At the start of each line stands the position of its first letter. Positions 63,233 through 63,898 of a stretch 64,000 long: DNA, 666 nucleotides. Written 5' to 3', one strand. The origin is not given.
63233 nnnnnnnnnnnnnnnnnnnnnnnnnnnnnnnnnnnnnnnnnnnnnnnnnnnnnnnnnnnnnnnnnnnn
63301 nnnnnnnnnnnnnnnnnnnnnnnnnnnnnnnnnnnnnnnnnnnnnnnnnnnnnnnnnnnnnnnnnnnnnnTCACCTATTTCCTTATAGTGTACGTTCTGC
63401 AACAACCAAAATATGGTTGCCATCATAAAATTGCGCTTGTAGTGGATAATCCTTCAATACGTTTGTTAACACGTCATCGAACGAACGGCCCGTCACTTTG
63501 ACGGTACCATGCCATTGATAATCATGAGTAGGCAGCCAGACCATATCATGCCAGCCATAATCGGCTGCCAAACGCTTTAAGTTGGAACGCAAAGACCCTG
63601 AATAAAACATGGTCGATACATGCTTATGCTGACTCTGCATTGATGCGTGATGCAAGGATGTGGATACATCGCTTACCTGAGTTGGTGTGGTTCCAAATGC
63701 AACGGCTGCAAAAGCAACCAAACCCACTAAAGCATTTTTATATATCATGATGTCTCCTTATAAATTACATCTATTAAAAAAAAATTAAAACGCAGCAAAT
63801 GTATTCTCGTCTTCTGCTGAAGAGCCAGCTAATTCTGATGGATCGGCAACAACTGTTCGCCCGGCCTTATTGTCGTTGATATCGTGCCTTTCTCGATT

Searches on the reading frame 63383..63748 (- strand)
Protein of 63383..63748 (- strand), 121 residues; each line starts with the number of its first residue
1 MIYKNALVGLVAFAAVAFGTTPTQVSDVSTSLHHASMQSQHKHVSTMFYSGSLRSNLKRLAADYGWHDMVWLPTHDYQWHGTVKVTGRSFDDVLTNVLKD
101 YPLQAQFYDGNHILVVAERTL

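Call 62: search_protein_families(library=pfam, max_evalue=0.001, proteins=[window:63383-63748:-])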
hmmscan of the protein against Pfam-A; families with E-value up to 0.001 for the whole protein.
window:63383-63748:- (121 aa): 2 families
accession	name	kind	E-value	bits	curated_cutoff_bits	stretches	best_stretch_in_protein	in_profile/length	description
PF10671.14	TcpQ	-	8.3e-08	32.6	27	1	52-118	10-79/80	Toxin co-regulated pilus biosynthesis protein Q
PF07660.19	STN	-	0.00018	21.7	28.4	1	82-116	17-50/52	Secretin and TonB N terminus short domain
